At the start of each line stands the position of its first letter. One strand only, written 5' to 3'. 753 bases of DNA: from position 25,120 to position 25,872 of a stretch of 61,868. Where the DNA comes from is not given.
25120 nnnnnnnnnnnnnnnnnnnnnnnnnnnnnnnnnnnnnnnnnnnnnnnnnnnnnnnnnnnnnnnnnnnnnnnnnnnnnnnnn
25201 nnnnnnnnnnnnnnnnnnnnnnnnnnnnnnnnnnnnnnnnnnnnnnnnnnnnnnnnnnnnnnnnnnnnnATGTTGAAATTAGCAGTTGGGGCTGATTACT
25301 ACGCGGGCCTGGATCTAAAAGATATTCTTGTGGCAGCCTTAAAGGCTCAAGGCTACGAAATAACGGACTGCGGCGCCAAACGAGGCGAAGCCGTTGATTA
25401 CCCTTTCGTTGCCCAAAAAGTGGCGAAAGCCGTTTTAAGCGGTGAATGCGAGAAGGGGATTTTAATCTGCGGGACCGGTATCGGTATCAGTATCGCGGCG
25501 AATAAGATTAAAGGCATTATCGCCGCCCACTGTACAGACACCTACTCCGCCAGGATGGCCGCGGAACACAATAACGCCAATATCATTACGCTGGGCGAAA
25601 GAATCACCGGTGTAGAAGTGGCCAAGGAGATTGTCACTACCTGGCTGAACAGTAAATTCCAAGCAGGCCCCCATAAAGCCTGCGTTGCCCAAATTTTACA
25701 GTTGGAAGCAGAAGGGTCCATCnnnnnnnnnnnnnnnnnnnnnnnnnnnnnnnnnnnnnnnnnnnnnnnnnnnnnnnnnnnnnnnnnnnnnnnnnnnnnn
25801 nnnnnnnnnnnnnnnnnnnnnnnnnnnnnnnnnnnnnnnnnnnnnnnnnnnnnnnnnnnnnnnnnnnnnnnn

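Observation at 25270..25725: RpiB homolog with the phosphate-binding residues replaced but the catalytic residues kept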

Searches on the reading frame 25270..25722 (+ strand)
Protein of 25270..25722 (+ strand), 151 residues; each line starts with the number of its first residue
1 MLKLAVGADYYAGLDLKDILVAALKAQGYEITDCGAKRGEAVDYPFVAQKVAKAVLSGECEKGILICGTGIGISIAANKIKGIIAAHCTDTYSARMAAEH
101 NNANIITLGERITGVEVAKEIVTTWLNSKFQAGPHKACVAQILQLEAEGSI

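Call 4: search_protein_families(library=pfam, proteins=[window:25270-25722:+])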
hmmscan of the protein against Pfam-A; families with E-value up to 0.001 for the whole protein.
window:25270-25722:+ (151 aa): 1 family
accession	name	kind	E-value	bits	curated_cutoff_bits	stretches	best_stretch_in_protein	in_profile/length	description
PF02502.23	LacAB_rpiB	-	1.3e-51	174.6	24.7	1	5-142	2-138/138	Ribose/Galactose Isomerase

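Call 5: search_protein_families(library=ncbifam, proteins=[window:25270-25722:+])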
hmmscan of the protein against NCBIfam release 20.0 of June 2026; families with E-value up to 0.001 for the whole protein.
window:25270-25722:+ (151 aa): 12 families
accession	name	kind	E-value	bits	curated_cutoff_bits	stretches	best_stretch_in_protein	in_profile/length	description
NF004051.0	PRK05571.1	subfamily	3e-52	176.4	135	1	2-146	2-146/149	ribose-5-phosphate isomerase B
TIGR01120.1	rpiB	equivalog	3.9e-48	163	138.65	1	3-142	1-139/143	ribose 5-phosphate isomerase B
TIGR00689.1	rpiB_lacA_lacB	subfamily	1.5e-45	154.7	88.3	1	5-146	2-143/145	RpiB/LacA/LacB family sugar-phosphate isomerase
NF051858.1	EryPhIsonDerIRhiz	equivalog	3.9e-40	137.4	240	1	2-145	1-146/150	D-erythrulose-4-phosphate isomerase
TIGR02133.1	RPI_actino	equivalog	1.6e-37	128.6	168.2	1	3-135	2-134/148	ribose-5-phosphate isomerase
NF006381.0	PRK08622.1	equivalog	1.1e-33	116.5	234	1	3-146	2-145/171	galactose-6-phosphate isomerase subunit LacB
NF006380.0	PRK08621.1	equivalog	7.5e-30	104.2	164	1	3-139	2-135/142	galactose-6-phosphate isomerase subunit LacA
TIGR01119.1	lacB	equivalog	2.3e-26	92.5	312.55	1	2-148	1-147/171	galactose-6-phosphate isomerase subunit LacB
NF009258.0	PRK12615.1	equivalog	4.3e-25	88.5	325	1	2-148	1-147/171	galactose-6-phosphate isomerase subunit LacB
TIGR01118.1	lacA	equivalog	1.7e-24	86.6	181.1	1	5-139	4-135/141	galactose-6-phosphate isomerase subunit LacA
NF009257.0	PRK12613.1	equivalog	4.6e-24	85.2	243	1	5-139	4-134/141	galactose-6-phosphate isomerase subunit LacA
NF006753.0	PRK09273.1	equivalog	5e-07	29.3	137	1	20-108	22-112/211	hypothetical protein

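Call 6: search_solved_structures(query=window:25270-25722:+, show_alignments=4)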
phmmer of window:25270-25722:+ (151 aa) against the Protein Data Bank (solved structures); distinct sequences matched with E-value up to 0.001: 23.
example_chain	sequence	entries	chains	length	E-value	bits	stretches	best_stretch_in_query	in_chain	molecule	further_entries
3he8_A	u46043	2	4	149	2.8e-46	160.1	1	2-147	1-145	Ribose-5-phosphate isomerase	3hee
3ph3_A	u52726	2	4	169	3.3e-46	159.9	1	2-147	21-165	Ribose-5-phosphate isomerase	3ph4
1nn4_A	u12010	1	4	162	6e-37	129.9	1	1-146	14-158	Ribose 5-phosphate isomerase B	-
2vvr_A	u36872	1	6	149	4.4e-36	127.1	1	1-146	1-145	RIBOSE-5-PHOSPHATE ISOMERASE B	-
3s5p_A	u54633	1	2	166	3.1e-35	124.3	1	2-146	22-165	Ribose 5-phosphate isomerase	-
1o1x_A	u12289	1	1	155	1.1e-31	112.8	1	2-142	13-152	ribose-5-phosphate isomerase RpiB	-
3k7o_A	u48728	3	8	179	1.2e-31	112.7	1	3-146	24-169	Ribose 5-phosphate isomerase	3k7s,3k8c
6fxl_A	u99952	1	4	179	3.1e-31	111.3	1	3-147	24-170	Ribose 5-phosphate isomerase, putative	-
3m1p_A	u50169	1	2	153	1.4e-30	109.3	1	3-146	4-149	Ribose 5-phosphate isomerase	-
3k7p_A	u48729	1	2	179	2.2e-30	108.6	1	3-146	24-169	Ribose 5-phosphate isomerase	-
6fxs_A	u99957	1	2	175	3.8e-30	107.8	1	3-132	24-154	Ribose 5-phosphate isomerase, putative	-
6fxw_A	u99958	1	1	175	3.8e-28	101.3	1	4-148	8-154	Putative ribose 5-phosphate isomerase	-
5ifz_A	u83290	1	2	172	6.5e-25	90.9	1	2-135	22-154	Ribose 5-phosphate isomerase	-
4em8_A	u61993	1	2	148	6.6e-25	90.8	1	9-140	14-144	Ribose 5-phosphate isomerase B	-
6mu0_A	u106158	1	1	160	5.8e-23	84.5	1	8-148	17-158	Probable ribose-5-phosphate isomerase B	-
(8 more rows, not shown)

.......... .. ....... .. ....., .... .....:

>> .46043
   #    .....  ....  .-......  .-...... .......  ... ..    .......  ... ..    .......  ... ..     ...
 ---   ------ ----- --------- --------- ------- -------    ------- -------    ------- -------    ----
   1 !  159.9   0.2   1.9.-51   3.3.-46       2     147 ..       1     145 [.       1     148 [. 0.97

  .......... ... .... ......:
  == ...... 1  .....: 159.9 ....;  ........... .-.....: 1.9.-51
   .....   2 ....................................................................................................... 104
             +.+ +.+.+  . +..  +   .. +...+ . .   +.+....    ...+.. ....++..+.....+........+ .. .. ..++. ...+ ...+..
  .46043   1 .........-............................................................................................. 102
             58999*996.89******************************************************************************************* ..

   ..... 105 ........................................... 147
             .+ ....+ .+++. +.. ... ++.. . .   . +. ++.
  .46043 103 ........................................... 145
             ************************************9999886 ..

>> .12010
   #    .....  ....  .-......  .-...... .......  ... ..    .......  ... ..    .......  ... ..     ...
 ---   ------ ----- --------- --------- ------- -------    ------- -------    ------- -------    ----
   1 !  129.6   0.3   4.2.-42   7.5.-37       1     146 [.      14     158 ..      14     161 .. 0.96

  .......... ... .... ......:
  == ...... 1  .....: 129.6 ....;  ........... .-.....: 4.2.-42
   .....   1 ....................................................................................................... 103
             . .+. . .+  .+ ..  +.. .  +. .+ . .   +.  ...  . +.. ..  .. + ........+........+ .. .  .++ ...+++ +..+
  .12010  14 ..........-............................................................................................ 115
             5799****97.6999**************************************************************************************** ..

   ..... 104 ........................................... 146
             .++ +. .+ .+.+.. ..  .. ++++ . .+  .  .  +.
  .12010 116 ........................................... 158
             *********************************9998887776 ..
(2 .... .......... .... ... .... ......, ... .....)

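Call 8: find_homologous_proteins(query=window:25270-25722:+)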
Query window:25270-25722:+ (151 aa): 7983 proteins with E <= 0.001 among 8000 candidates; the best 120 are listed.
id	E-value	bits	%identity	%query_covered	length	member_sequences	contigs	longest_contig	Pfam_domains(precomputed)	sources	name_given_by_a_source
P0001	9.0e-92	322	100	100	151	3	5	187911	PF02502.24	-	-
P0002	9.0e-74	264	75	99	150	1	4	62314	PF02502.24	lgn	-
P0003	4.4e-67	242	73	99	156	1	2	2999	PF02502.24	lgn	-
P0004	1.3e-66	241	74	96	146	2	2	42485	PF02502.24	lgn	-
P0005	6.4e-64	232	73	96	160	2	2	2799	PF02502.24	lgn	-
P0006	3.2e-62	226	70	96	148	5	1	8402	PF02502.24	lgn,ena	-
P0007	4.5e-48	181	59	98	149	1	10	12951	PF02502.24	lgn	-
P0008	5.2e-48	180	61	96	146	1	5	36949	PF02502.24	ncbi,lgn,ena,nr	ncbi:MAG: ribose 5-phosphate isomerase B [Clostridia bacterium]|nr:ribose 5-phosphate isomerase B [C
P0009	8.9e-48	180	60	96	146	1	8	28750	PF02502.24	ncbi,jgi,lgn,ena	-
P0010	2.9e-47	178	60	96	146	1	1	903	PF02502.24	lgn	-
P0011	6.4e-47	177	60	96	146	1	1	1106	PF02502.24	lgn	-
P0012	3.4e-46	174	61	95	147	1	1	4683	PF02502.24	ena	-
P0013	1.4e-45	173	59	95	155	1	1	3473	PF02502.24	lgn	-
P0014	1.7e-45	172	58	96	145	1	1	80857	PF02502.24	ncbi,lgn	ncbi:MAG: ribose 5-phosphate isomerase B [Clostridia bacterium]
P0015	3.1e-45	171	57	95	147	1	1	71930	PF02502.24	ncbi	-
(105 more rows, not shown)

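Call 10: find_encoding_contigs(protein=P0002, flank=10000, max_places=3)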
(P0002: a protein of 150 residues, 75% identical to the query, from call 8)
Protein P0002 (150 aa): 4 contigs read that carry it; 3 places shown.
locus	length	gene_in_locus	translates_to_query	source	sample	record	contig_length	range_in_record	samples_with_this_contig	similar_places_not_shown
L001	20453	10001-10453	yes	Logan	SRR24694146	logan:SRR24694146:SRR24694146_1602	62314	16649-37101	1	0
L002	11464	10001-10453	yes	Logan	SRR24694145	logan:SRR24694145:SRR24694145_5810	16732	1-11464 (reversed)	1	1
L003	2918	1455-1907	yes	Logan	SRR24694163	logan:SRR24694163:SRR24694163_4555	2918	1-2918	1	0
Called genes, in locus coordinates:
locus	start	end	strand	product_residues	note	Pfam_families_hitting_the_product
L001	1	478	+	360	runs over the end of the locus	PF02653:BPD_transp_2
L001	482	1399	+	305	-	PF02653:BPD_transp_2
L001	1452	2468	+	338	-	PF08240:ADH_N, PF16912:Glu_dehyd_C, PF00107:ADH_zinc_N, PF13602:ADH_zinc_N_2 (weak)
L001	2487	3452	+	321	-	PF00389:2-Hacid_dh, PF02826:2-Hacid_dh_C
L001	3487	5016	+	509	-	PF00370:FGGY_N, PF02782:FGGY_C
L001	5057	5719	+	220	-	PF00596:Aldolase_II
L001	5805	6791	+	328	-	PF06626:DUF1152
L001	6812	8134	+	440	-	PF01979:Amidohydro_1, PF07969:Amidohydro_3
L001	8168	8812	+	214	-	PF19700:DUF6198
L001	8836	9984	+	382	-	PF00465:Fe-ADH, PF13685:Fe-ADH_2, PF25137:ADH_Fe_C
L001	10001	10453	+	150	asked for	PF02502:LacAB_rpiB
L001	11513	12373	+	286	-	PF12833:HTH_18, PF00165:HTH_AraC (weak), PF06445:GyrI-like, PF14526:Cass2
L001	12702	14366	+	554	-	PF00497:SBP_bac_3, PF00512:HisKA, PF02518:HATPase_c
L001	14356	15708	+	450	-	PF00072:Response_reg, PF00158:Sigma54_activat, PF14532:Sigma54_activ_2, PF01078:Mg_chelatase (faint), PF07724:AAA_2 (weak), PF07728:AAA_5, PF25601:AAA_lid_14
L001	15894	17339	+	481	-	PF03553:Na_H_antiporter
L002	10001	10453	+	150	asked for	PF02502:LacAB_rpiB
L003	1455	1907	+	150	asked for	PF02502:LacAB_rpiB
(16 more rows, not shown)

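Call 11: find_encoding_contigs(protein=P0004, flank=10000, max_places=3)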
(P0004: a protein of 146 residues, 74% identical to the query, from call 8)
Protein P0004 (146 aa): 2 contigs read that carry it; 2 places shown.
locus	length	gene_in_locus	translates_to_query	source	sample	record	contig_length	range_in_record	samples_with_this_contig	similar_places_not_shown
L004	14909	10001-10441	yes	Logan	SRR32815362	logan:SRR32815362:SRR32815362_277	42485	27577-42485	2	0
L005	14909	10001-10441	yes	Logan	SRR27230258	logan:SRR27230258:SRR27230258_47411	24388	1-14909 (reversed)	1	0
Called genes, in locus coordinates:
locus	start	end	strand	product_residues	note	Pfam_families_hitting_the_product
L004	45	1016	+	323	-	PF04545:Sigma70_r4 (weak), PF04198:Sugar-bind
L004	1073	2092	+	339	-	PF08240:ADH_N, PF16912:Glu_dehyd_C, PF00107:ADH_zinc_N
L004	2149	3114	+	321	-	PF00389:2-Hacid_dh, PF02826:2-Hacid_dh_C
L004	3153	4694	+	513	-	PF00370:FGGY_N, PF02782:FGGY_C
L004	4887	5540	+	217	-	PF00596:Aldolase_II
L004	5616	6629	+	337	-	PF06626:DUF1152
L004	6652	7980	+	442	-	PF01979:Amidohydro_1, PF07969:Amidohydro_3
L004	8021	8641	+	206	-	PF19700:DUF6198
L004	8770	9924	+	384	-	PF00465:Fe-ADH, PF13685:Fe-ADH_2, PF25137:ADH_Fe_C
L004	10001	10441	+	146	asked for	PF02502:LacAB_rpiB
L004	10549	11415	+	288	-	PF00005:ABC_tran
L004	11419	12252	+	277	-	PF00005:ABC_tran, PF02463:SMC_N, PF13304:AAA_21 (weak)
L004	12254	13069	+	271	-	PF02361:CbiQ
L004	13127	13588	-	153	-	-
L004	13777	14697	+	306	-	-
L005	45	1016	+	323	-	PF04545:Sigma70_r4 (weak), PF04198:Sugar-bind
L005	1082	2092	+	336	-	PF08240:ADH_N, PF16912:Glu_dehyd_C, PF00107:ADH_zinc_N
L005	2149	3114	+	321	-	PF00389:2-Hacid_dh, PF02826:2-Hacid_dh_C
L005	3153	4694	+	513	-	PF00370:FGGY_N, PF02782:FGGY_C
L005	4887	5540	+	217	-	PF00596:Aldolase_II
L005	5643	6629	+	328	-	PF06626:DUF1152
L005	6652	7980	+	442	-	PF01979:Amidohydro_1, PF07969:Amidohydro_3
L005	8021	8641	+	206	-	PF19700:DUF6198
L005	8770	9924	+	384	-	PF00465:Fe-ADH, PF13685:Fe-ADH_2, PF25137:ADH_Fe_C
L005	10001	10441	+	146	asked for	PF02502:LacAB_rpiB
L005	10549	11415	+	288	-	PF00005:ABC_tran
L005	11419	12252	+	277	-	PF00005:ABC_tran, PF02463:SMC_N, PF13304:AAA_21 (weak)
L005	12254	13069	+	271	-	PF02361:CbiQ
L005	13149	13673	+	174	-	PF06177:QueT (weak), PF07155:ECF-ribofla_trS (weak), PF12822:ECF_trnsprt (weak), PF26509:DUF8171 (weak)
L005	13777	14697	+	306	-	-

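Call 12: find_encoding_contigs(protein=P0006, flank=10000, max_places=3)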
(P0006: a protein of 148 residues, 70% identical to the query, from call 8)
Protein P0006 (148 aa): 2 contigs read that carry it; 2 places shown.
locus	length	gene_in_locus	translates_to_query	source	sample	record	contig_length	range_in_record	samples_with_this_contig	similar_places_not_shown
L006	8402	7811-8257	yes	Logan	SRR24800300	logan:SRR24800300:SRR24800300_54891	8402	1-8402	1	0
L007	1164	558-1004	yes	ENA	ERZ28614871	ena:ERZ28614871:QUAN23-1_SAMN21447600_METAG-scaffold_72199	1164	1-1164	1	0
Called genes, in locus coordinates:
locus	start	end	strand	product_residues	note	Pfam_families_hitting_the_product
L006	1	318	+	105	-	?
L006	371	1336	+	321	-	PF00389:2-Hacid_dh, PF02826:2-Hacid_dh_C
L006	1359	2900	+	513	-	PF00370:FGGY_N, PF02782:FGGY_C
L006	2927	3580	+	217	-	PF00596:Aldolase_II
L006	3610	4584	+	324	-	PF06626:DUF1152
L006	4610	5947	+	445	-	PF01979:Amidohydro_1, PF07969:Amidohydro_3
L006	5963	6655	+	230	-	PF19700:DUF6198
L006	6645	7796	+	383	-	PF00465:Fe-ADH, PF13685:Fe-ADH_2, PF25137:ADH_Fe_C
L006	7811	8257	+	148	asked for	PF02502:LacAB_rpiB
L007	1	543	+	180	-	?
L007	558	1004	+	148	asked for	PF02502:LacAB_rpiB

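Call 21: find_related_loci(query=window:25270-25722:+, collection=genome_contigs, flank=10000)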
Query window:25270-25722:+ (151 aa) in genome_contigs; peptide patterns used: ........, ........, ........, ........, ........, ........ (x = any residue, [..] = any of these).
600 stretches matched a pattern (row limit reached: there are more); 477 encode a relative of the query (tblastn E <= 1e-3); the best 80 are kept; 80 distinct loci.
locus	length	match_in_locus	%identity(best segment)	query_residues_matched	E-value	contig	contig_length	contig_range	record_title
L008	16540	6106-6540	73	2-146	7e-60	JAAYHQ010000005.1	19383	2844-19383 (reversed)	MAG: Bacillota bacterium isolate AS09scLD_395 8679_AS09, whole genome shotgun sequence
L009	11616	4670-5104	74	2-146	8e-60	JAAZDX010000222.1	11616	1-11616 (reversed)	MAG: Bacillota bacterium isolate AS09scLD_242 326623_AS09, whole genome shotgun sequence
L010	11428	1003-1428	57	4-146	3e-48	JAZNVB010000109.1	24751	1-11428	MAG: Clostridia bacterium isolate T1900044792_TS20190258.MAGScoT_cleanbin_000009 SGB_2657_k141_778721, whole genome shot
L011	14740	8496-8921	57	4-146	1e-47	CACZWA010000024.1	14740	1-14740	MAG: uncultured Ruminococcus sp. isolate RUG12999 genome assembly, contig: RUG12999_asm_24, whole genome shotgun sequenc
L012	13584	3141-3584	55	4-150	1e-47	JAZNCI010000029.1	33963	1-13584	MAG: Clostridia bacterium isolate T1900044736_TS20190202.MAGScoT_cleanbin_000002 SGB_2021_k141_1106329, whole genome sho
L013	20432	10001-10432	56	2-146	1e-47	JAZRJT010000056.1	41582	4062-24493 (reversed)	MAG: Clostridia bacterium isolate T1900045462_YK20190153.MAGScoT_cleanbin_000003 SGB_7196_k141_806822, whole genome shot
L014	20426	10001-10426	54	4-146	2e-47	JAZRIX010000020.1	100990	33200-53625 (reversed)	MAG: Clostridia bacterium isolate T1900045470_YK20190161.MAGScoT_cleanbin_000003 SGB_7234_k141_339662, whole genome shot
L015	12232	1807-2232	55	4-146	1e-46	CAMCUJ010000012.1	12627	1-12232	MAG: uncultured Clostridia bacterium isolate SRR17382095_bin.7_metaWRAP_v1.3_MAG genome assembly, contig: ERZ10544663.28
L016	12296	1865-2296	55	2-146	1e-46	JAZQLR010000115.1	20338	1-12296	MAG: Clostridia bacterium isolate T1900044608_TS20190074.MAGScoT_cleanbin_000073 SGB_774_k141_2718450, whole genome shot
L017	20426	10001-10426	55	4-146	2e-46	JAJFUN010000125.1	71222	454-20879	MAG: Pelosinus sp. isolate bin.460 k141_1952223, whole genome shotgun sequence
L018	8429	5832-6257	56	4-146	6e-46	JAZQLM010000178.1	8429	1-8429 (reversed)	MAG: Clostridia bacterium isolate T1900044609_TS20190075.MAGScoT_cleanbin_000064 SGB_789_k141_2152932, whole genome shot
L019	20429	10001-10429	52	3-146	4e-46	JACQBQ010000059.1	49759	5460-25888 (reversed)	MAG: Candidatus Melainabacteria bacterium isolate NC_groundwater_946_Pr1_S-0.2um_34_28 Montesol18-Sp2_coassembly_scaffol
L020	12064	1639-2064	53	4-146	7e-46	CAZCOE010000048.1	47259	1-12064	MAG TPA_asm: uncultured Clostridia bacterium isolate SRP330255_co2_268 genome assembly, contig: k141_4593604, whole geno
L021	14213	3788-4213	57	4-146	5e-46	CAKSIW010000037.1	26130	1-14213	MAG: uncultured Clostridia bacterium isolate REFINED_METABAT215_TOP10_CONTIGS_1500_ASSEMBLY_K77_MERGED__Hadza_PheChl_Fib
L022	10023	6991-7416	55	4-146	1e-45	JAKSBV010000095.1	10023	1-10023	MAG: Bacillota bacterium isolate MAG.222 k141_8207195, whole genome shotgun sequence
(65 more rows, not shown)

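Call 50: find_encoding_contigs(protein=P0012, flank=5000, max_places=2)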
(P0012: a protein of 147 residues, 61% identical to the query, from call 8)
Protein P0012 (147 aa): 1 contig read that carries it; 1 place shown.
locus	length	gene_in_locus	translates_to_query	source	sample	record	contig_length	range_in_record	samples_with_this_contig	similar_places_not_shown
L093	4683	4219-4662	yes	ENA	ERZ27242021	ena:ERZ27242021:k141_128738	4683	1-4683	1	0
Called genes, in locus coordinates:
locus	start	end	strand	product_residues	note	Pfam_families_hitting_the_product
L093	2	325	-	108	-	?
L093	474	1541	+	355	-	PF03033:Glyco_transf_28, PF13528:Glyco_trans_1_3 (weak), PF04101:Glyco_tran_28_C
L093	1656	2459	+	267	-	PF00160:Pro_isomerase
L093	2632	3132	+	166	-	PF02810:SEC-C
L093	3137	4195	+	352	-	PF01300:Sua5_yciO_yrdC, PF03481:Sua5_C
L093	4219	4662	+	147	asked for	PF02502:LacAB_rpiB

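Call 71: predict_structure(alignment_id=A3)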
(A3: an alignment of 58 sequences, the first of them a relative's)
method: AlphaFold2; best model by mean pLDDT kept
length: 151 residues; sequences in the alignment: 58
mean_pLDDT: 96.6   pTM: 0.92
mean pLDDT of the five models: 96.6, 96.2, 96.0, 96.0, 95.8
residues with pLDDT >= 90: 146; 70-90: 3; 50-70: 2; < 50: 0
segments of 3 or more residues with pLDDT < 50: none
pLDDT, mean of each block of 10 residues (from residue 1): 95 97 98 95 97 99 99 98 98 99 99 98 98 95 88 58
secondary structure, 60 per line:
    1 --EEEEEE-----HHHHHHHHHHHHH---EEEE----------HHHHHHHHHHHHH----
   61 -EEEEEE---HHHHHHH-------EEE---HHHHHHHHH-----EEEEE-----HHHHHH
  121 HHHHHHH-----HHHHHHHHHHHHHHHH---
elements in order: E3-8 H14-26 E30-33 H44-56 E62-67 H71-77 E85-87 H91-99 E105-109 H115-127 H133-148

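Call 73: fold_search(model_id=the predicted structure, library=pdb)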
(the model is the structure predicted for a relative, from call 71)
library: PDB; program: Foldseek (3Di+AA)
matches with E <= 10: 1535; with E <= 0.001: 45
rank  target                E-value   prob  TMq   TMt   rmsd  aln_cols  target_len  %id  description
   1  3he8_A                3.7e-19  1.00  0.95  0.97   1.2       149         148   52  Structural study of Clostridium thermocellum Ribose-5-Phosphate Isomerase B (released 2009-11-10)
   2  2vvr_B                1.1e-17  1.00  0.92  0.95   1.3       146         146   45  Crystal structure of the H99N mutant of ribose-5-phosphate isomerase B from E. coli soaked with ribose 5-phosphate (released 2008-07-08)
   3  6fxl_A                1.4e-17  1.00  0.93  0.91   1.4       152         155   41  Structure of Trypanosoma cruzi type B ribose 5-phosphate isomerase (TcRpiB) (released 2019-05-22)
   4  2vvr_A                1.5e-17  1.00  0.93  0.95   1.3       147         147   45  Crystal structure of the H99N mutant of ribose-5-phosphate isomerase B from E. coli soaked with ribose 5-phosphate (released 2008-07-08)
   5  6fxl_C                4.1e-17  1.00  0.93  0.91   1.4       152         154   41  Structure of Trypanosoma cruzi type B ribose 5-phosphate isomerase (TcRpiB) (released 2019-05-22)
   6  3k7s_A                4.1e-17  1.00  0.92  0.91   1.5       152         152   42  Complex of Trypanosoma cruzi ribose 5-phosphate isomerase type B with ribose 5-phosphate (released 2010-10-27)
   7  1nn4_D                4.4e-17  1.00  0.93  0.88   1.3       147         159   46  Structural Genomics, RpiB/AlsB (released 2003-07-29)
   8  3k7o_B                6.3e-17  1.00  0.91  0.92   1.4       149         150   42  Structure of type B ribose 5-phosphate isomerase from Trypanosoma cruzi (released 2010-10-27)
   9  3k7p_B                7.1e-17  1.00  0.92  0.92   1.5       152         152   40  Structure of mutant of ribose 5-phosphate isomerase type B from Trypanosoma cruzi. (released 2010-10-27)
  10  1nn4_A                7.6e-17  1.00  0.92  0.88   1.3       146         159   46  Structural Genomics, RpiB/AlsB (released 2003-07-29)
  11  3k7p_A                7.6e-17  1.00  0.92  0.91   1.5       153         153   41  Structure of mutant of ribose 5-phosphate isomerase type B from Trypanosoma cruzi. (released 2010-10-27)
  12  1nn4_B                9.1e-17  1.00  0.92  0.88   1.3       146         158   46  Structural Genomics, RpiB/AlsB (released 2003-07-29)
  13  6fxl_B                9.1e-17  1.00  0.93  0.92   1.4       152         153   41  Structure of Trypanosoma cruzi type B ribose 5-phosphate isomerase (TcRpiB) (released 2019-05-22)
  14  3k7o_A                9.1e-17  1.00  0.92  0.92   1.4       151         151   41  Structure of type B ribose 5-phosphate isomerase from Trypanosoma cruzi (released 2010-10-27)
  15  6fxs_A                9.7e-17  1.00  0.90  0.91   1.4       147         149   42  Structure of Trypanosoma brucei type B ribose 5-phosphate isomerase (released 2019-05-22)
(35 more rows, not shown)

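Call 75: search_protein_families(library=pfam, proteins=[L004:13777-14694:+, L005:13149-13670:+], max_evalue=1)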
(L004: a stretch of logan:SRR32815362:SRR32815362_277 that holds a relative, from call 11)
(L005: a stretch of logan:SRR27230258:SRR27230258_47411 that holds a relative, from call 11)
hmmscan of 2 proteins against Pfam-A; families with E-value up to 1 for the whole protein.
L004:13777-14694:+ (306 aa): 0 families

L005:13149-13670:+ (174 aa): 3 families
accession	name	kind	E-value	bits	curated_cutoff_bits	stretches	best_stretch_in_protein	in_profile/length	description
PF12822.12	ECF_trnsprt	-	1.6e-07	32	30.7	1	11-154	3-162/169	ECF transporter, substrate-specific component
PF07155.17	ECF-ribofla_trS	-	6.2e-07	30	26.7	1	8-152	4-161/172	ECF-type riboflavin transporter, S component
PF06177.16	QueT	-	1.2e-05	26.1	33.7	1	12-157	5-139/141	QueT transporter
